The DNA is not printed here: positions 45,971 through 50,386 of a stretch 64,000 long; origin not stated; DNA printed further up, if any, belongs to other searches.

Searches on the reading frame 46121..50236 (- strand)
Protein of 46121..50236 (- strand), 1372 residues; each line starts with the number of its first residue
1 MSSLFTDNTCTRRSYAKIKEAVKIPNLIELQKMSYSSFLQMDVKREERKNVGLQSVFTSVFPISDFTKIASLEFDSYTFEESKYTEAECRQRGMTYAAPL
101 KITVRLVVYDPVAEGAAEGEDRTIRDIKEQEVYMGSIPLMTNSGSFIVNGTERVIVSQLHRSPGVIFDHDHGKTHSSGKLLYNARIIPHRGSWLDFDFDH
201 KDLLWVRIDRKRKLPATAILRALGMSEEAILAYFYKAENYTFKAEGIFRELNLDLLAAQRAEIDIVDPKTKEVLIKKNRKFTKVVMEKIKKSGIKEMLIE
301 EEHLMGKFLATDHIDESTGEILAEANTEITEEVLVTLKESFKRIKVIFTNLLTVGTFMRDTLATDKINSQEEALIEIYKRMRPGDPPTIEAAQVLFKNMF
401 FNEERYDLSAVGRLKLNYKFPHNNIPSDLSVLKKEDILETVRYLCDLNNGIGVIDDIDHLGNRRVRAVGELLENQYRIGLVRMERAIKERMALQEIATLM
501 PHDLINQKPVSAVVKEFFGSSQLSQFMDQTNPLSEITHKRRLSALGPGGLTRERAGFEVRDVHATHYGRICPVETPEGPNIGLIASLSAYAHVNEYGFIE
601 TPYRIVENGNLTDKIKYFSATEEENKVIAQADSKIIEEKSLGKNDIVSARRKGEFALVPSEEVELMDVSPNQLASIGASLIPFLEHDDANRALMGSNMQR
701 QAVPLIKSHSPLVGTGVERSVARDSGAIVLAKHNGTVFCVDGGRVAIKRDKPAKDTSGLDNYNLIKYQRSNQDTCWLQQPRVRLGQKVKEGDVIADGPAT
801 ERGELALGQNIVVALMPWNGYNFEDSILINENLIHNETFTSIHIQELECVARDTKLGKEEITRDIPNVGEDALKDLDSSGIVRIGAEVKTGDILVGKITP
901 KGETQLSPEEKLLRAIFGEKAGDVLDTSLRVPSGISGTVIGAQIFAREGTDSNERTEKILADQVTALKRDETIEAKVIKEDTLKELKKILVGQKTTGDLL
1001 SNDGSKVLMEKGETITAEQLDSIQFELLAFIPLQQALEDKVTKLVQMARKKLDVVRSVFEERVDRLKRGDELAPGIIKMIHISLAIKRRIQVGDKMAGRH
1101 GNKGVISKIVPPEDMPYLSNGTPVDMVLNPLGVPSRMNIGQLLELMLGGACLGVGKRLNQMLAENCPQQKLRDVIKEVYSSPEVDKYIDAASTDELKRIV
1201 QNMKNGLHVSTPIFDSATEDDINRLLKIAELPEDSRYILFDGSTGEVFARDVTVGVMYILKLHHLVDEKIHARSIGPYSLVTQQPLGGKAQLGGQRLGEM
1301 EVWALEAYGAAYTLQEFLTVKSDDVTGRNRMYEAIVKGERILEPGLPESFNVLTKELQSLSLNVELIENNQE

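Call 68: find_homologous_proteins(query=window:46121-50236:-, max_evalue=1e-100)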
Query window:46121-50236:- (1372 aa): 8000 proteins with E <= 1e-100 among 8000 candidates; the best 120 are listed.
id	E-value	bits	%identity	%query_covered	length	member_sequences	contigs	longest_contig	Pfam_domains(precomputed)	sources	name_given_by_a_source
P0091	0.0e+0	3053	100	100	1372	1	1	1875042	PF04565.22,PF04561.20,PF04560.26,PF10385.15,PF04563.21,PF00562.34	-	-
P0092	0.0e+0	2389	77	100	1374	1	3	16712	PF04565.22,PF04561.20,PF04560.26,PF10385.15,PF04563.21,PF00562.34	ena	-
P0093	0.0e+0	2344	75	100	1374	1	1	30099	PF04565.22,PF04561.20,PF04560.26,PF10385.15,PF04563.21,PF00562.34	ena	-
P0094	0.0e+0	2307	74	100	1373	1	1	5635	PF04565.22,PF04561.20,PF04560.26,PF10385.15,PF04563.21,PF00562.34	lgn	-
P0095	0.0e+0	2287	73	100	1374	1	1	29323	PF04565.22,PF04561.20,PF04560.26,PF10385.15,PF04563.21,PF00562.34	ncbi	-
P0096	0.0e+0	2286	73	100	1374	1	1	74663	PF04565.22,PF04561.20,PF04560.26,PF10385.15,PF04563.21,PF00562.34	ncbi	-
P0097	0.0e+0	2285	73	100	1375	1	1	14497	PF04565.22,PF04561.20,PF04560.26,PF10385.15,PF04563.21,PF00562.34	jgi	jgi:DNA-directed RNA polymerase subunit beta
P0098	0.0e+0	2282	74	100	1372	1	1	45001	PF04565.22,PF04561.20,PF04560.26,PF10385.15,PF04563.21,PF00562.34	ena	-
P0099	0.0e+0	2281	73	100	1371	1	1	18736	PF04565.22,PF04561.20,PF04560.26,PF10385.15,PF04563.21,PF00562.34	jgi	jgi:DNA-directed RNA polymerase subunit beta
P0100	0.0e+0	2279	73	100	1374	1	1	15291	PF04565.22,PF04561.20,PF04560.26,PF10385.15,PF04563.21,PF00562.34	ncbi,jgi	jgi:DNA-directed RNA polymerase subunit beta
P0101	0.0e+0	2278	73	100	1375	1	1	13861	PF04565.22,PF04561.20,PF04560.26,PF10385.15,PF04563.21,PF00562.34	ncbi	-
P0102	0.0e+0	2277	73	100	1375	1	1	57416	PF04565.22,PF04561.20,PF04560.26,PF10385.15,PF04563.21,PF00562.34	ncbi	-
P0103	0.0e+0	2276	73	100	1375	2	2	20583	PF04565.22,PF04561.20,PF04560.26,PF10385.15,PF04563.21,PF00562.34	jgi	jgi:DNA-directed RNA polymerase subunit beta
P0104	0.0e+0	2276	73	100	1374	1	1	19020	PF04565.22,PF04561.20,PF04560.26,PF10385.15,PF04563.21,PF00562.34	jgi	jgi:DNA-directed RNA polymerase subunit beta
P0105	0.0e+0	2274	73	100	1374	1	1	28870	PF04565.22,PF04561.20,PF04560.26,PF10385.15,PF04563.21,PF00562.34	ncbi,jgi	jgi:DNA-directed RNA polymerase subunit beta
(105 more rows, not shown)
